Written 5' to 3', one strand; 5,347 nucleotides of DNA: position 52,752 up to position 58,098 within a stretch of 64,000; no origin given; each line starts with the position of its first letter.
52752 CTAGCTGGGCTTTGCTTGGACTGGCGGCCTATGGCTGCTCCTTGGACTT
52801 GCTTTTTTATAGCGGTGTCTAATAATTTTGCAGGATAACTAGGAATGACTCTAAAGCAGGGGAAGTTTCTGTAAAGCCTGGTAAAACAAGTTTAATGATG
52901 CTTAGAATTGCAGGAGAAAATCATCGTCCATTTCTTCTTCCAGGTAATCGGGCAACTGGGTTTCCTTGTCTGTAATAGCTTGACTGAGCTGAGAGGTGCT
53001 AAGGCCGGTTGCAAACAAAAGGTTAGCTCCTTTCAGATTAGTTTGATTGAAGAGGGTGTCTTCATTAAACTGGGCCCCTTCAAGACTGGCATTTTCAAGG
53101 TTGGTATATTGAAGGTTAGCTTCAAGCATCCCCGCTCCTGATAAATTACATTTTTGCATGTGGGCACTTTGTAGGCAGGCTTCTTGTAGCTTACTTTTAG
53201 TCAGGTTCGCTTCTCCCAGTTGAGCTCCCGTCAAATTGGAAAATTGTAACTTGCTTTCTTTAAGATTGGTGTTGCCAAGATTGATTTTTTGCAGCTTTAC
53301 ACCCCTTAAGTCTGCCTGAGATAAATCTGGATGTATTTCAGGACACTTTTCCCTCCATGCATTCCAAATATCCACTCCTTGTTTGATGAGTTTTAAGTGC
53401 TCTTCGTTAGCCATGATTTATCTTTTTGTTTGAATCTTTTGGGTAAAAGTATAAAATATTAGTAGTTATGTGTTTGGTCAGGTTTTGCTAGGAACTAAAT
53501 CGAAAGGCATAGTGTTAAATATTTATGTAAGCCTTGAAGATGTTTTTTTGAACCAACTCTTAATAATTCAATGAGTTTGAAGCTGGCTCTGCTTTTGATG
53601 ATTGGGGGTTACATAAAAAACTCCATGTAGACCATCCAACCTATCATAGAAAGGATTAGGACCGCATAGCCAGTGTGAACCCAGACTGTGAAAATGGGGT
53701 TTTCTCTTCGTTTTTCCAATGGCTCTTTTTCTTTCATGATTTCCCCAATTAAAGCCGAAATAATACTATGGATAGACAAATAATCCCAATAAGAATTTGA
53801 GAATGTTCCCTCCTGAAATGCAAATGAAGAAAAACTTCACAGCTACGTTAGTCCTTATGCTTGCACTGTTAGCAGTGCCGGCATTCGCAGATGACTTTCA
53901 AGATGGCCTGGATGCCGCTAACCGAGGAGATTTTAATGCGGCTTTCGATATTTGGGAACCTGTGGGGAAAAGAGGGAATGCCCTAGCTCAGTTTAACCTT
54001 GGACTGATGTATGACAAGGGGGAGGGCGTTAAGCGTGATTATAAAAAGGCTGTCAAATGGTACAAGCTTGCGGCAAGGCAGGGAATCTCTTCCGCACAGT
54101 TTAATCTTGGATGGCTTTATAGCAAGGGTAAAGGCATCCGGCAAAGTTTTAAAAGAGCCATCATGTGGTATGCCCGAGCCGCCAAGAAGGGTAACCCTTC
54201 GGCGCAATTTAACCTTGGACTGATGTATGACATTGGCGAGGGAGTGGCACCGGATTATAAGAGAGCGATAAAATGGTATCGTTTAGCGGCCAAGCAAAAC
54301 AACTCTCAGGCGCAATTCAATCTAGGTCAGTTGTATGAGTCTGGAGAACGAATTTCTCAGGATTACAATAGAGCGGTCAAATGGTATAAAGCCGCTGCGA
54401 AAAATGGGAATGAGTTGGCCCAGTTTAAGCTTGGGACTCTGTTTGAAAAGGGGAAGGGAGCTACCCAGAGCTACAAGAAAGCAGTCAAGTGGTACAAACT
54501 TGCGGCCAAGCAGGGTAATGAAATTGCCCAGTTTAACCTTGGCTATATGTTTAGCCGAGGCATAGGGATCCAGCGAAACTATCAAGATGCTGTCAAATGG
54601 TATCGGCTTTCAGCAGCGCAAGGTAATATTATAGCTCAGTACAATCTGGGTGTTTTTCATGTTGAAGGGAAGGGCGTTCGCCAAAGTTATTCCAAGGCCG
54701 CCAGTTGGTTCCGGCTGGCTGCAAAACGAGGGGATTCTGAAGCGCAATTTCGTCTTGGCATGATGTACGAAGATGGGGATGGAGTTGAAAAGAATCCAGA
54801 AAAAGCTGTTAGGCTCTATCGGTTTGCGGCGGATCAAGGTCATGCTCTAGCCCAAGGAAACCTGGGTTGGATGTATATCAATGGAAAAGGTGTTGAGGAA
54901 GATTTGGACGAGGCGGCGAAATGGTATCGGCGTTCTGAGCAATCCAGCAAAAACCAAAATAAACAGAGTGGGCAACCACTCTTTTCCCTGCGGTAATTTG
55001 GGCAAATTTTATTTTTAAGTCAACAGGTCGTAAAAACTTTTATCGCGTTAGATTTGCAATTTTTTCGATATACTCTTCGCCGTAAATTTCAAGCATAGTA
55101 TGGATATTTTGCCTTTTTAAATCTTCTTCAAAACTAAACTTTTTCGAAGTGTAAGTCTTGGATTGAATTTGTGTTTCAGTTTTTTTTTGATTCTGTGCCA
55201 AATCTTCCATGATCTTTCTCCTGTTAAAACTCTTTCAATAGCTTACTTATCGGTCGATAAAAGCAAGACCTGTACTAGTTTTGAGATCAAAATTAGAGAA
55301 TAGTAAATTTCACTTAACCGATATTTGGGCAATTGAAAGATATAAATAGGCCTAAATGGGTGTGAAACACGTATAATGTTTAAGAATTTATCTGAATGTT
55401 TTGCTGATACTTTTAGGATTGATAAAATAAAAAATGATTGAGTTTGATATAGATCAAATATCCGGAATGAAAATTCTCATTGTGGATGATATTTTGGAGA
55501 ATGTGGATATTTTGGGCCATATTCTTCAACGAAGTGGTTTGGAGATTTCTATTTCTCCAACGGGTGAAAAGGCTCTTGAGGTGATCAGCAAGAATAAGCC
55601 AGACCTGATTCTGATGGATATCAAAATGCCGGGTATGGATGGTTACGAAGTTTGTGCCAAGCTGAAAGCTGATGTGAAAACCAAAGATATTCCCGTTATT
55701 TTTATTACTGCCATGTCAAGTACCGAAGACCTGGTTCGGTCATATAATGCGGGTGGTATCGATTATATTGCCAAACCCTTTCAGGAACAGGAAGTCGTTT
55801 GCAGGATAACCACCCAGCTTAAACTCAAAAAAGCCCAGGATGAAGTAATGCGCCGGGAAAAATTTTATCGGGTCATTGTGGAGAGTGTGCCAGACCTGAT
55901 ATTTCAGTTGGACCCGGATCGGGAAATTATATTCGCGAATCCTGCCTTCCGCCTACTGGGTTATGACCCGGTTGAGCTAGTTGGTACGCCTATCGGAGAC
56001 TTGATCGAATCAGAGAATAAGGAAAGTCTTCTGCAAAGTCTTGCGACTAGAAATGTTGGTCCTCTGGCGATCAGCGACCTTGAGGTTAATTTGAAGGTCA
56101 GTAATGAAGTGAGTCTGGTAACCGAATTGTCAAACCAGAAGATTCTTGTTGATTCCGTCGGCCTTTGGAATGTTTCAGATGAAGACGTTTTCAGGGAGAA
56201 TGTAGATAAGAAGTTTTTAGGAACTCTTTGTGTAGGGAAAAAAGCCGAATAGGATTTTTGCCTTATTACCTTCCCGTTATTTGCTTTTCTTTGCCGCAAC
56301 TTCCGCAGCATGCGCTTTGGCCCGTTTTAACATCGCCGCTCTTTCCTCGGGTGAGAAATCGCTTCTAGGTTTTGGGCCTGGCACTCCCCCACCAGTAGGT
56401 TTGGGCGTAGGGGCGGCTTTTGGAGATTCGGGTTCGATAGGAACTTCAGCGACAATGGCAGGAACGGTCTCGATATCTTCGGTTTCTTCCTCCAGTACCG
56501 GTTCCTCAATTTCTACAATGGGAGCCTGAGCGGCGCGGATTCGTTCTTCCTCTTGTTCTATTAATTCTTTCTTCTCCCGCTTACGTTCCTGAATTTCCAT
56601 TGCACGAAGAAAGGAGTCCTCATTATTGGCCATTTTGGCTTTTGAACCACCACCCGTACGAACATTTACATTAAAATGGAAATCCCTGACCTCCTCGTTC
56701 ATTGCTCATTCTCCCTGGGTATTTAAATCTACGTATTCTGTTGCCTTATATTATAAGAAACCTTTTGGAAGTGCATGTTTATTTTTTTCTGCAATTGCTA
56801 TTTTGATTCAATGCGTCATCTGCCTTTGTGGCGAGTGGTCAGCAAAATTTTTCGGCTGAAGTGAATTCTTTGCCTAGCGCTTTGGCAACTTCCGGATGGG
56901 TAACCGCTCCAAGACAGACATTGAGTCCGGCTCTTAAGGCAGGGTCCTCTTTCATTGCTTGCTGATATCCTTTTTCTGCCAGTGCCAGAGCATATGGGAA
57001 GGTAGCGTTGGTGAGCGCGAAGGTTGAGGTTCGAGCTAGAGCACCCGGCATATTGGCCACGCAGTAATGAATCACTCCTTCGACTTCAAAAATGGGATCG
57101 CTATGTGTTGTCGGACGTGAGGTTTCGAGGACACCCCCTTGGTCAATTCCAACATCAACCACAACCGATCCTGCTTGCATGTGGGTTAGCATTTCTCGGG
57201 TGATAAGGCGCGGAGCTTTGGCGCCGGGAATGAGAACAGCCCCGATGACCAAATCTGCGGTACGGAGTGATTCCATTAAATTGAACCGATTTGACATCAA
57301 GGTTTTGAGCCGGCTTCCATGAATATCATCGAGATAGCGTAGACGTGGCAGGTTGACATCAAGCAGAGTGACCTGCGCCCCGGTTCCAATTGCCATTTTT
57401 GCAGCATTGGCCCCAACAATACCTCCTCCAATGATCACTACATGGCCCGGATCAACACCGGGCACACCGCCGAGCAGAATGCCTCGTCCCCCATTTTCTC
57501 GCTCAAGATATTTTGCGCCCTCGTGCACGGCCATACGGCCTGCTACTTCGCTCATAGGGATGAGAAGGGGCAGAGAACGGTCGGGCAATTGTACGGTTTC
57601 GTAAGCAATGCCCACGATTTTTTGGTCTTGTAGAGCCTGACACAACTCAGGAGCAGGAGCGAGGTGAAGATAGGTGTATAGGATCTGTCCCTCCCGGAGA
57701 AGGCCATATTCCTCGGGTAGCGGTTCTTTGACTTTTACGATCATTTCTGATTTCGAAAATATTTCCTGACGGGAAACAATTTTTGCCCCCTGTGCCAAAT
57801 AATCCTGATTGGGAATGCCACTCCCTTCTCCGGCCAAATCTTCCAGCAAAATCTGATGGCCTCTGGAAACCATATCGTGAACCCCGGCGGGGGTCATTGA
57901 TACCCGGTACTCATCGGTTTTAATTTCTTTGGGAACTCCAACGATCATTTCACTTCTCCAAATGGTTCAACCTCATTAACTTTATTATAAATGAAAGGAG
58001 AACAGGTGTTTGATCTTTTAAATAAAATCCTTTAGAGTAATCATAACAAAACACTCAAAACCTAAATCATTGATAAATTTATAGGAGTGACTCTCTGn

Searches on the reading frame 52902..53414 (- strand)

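Call 4: search_protein_families(library=pfam, proteins=[window:52902-53414:-], max_evalue=0.01)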
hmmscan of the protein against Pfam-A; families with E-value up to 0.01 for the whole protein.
window:52902-53414:- (170 aa): 3 families
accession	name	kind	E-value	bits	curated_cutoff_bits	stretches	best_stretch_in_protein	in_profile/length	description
PF00805.28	Pentapeptide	-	3e-21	75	20.2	4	30-64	2-36/40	Pentapeptide repeats (8 copies)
PF13599.13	Pentapeptide_4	-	1.1e-12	48.2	38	2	62-131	4-77/78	Pentapeptide repeat region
PF13576.12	Pentapeptide_3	-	2.2e-06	28.2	27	1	82-124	2-46/48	Pentapeptide repeats (9 copies)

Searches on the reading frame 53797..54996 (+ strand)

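Call 4: search_protein_families(library=pfam, proteins=[window:53797-54996:+], max_evalue=0.01)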
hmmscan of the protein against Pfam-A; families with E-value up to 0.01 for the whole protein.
window:53797-54996:+ (399 aa): 7 families
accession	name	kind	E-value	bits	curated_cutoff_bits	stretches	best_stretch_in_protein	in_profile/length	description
PF08238.18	Sel1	-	2e-101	329.3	30.7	9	314-349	1-36/36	Sel1 repeat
PF13432.12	TPR_16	-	2.4e-09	37.9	32.7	0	333-382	12-59/65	Tetratricopeptide repeat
PF13176.12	TPR_7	-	6.7e-08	32.5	27.9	0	175-202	4-29/36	Tetratricopeptide repeat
PF25068.1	ARM_TT21_4th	-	4.7e-05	24.1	30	0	189-216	14-42/153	Tetratricopeptide repeat protein 21 forth ARM domain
PF20308.4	TPR-S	-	0.00011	23.2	27.6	0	298-386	2-91/102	Tetratricopeptide Repeats-Sensor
PF13431.12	TPR_17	-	0.00013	22.4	24.4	0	166-193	9-32/34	Tetratricopeptide repeat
PF23310.1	TPR_27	-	0.0016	18.5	27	0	299-384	13-95/110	Plant tetratrico peptide repeats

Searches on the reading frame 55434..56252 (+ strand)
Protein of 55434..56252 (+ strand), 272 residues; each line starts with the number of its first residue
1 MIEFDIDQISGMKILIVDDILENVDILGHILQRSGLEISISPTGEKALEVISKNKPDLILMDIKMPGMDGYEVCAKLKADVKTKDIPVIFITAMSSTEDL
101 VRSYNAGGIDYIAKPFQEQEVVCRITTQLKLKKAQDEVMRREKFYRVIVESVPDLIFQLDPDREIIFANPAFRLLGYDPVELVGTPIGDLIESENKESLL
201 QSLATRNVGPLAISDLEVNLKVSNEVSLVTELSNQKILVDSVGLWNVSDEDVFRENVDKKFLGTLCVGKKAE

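Call 12: search_protein_families(library=pfam, proteins=[window:55434-56252:+], max_evalue=0.001)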
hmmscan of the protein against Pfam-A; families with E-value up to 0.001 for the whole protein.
window:55434-56252:+ (272 aa): 6 families
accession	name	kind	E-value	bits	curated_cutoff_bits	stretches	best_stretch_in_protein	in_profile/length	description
PF00072.30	Response_reg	-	9e-28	97.1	30.2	1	14-125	1-110/111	Response regulator receiver domain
PF00989.32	PAS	-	1e-09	38.8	22.6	1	144-207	2-70/113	PAS fold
PF13426.13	PAS_9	-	1.7e-07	31.9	27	1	154-218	2-65/103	PAS domain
PF13188.13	PAS_8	-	1.8e-06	28.1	21.8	1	144-193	2-49/65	PAS domain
PF08448.16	PAS_4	-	1.4e-05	25.7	23.1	1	149-196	1-49/110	PAS fold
PF23198.2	PDE8A_N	-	0.00094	19.5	29.6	0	30-95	29-95/147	PDE8A-like, N-terminal domain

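Call 69: list_cluster_members(proteins=[L018:8674-9051:+, L018:9349-9867:+, L018:12867-13313:+, L018:13317-14405:-, P0211, window:55434-56252:+, window:49734-51122:-])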
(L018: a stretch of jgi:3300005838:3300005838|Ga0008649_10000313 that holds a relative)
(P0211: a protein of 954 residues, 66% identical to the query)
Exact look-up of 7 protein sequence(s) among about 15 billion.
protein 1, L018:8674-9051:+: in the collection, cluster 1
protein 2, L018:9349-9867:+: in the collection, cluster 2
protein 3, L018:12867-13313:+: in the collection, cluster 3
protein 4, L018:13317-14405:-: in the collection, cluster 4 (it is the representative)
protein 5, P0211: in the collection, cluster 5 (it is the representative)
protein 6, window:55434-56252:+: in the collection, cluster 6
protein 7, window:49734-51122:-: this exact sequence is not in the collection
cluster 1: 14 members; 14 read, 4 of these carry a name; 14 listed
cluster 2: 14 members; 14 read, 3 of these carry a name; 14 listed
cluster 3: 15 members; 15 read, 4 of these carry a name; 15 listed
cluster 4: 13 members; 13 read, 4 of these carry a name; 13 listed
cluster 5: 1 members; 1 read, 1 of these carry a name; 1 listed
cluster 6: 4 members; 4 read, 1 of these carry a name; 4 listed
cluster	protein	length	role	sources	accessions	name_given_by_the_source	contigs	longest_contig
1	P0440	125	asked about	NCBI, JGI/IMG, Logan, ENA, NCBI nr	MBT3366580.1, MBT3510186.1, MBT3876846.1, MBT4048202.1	MAG: response regulator [Nitrospina sp.] | two-component system chemotaxis response regulator CheY | response regulator [Nitrospina sp.]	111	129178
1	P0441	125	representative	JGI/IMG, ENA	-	-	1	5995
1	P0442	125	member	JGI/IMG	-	two-component system chemotaxis response regulator CheY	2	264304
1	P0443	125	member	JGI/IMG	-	two-component system, chemotaxis family, chemotaxis protein CheY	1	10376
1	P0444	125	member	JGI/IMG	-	two-component system, chemotaxis family, chemotaxis protein CheY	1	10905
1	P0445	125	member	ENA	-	-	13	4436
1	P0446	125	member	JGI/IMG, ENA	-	-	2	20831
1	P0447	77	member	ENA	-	-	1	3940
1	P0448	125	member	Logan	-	-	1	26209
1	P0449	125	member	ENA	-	-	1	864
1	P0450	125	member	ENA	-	-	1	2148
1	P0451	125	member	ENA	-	-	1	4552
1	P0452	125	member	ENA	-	-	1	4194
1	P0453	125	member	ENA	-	-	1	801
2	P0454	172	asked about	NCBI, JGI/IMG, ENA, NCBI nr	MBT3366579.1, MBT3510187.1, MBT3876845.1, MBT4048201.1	MAG: chemotaxis protein CheX [Nitrospina sp.] | chemotaxis protein CheX | chemotaxis protein CheX [Nitrospina sp.]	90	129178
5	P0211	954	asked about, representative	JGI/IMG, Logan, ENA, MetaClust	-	two-component system, chemotaxis family, sensor kinase CheA | \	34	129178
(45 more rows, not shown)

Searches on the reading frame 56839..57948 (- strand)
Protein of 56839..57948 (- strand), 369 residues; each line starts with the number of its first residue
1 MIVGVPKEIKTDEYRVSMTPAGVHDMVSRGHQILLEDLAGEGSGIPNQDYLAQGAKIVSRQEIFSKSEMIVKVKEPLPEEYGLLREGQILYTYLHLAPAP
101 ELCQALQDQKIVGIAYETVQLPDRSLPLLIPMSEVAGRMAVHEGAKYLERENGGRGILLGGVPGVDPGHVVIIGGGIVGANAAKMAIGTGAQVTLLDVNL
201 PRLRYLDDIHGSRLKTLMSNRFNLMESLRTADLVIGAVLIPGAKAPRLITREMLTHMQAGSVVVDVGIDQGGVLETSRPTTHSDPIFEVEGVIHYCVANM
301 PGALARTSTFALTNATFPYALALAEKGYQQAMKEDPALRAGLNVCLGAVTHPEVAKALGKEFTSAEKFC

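Call 12: search_protein_families(library=pfam, proteins=[window:56839-57948:-], max_evalue=0.001)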
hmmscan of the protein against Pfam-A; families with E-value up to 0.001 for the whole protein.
window:56839-57948:- (369 aa): 7 families
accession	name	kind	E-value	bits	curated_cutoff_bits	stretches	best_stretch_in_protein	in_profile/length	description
PF01262.27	AlaDh_PNT_C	-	2.8e-87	292.1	23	1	140-351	1-213/214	Alanine dehydrogenase/PNT, C-terminal domain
PF05222.21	AlaDh_PNT_N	-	1.9e-45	154.8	30.4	1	4-136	1-136/136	Alanine dehydrogenase/PNT, N-terminal domain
PF02826.25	2-Hacid_dh_C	-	1.9e-05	24.5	25.1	1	169-267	38-127/178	D-isomer specific 2-hydroxyacid dehydrogenase, NAD binding domain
PF07992.20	Pyr_redox_2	-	8.2e-05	22.6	26.1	1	163-220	142-195/291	Pyridine nucleotide-disulphide oxidoreductase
PF00070.33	Pyr_redox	-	8.5e-05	23.4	22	1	169-220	1-52/82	Pyridine nucleotide-disulphide oxidoreductase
PF02882.25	THF_DHG_CYH_C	-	0.0004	20.2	27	0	219-271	68-112/160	Tetrahydrofolate dehydrogenase/cyclohydrolase, NAD(P)-binding domain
PF01266.30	DAO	-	0.00085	19.4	27.9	0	169-198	1-30/353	FAD dependent oxidoreductase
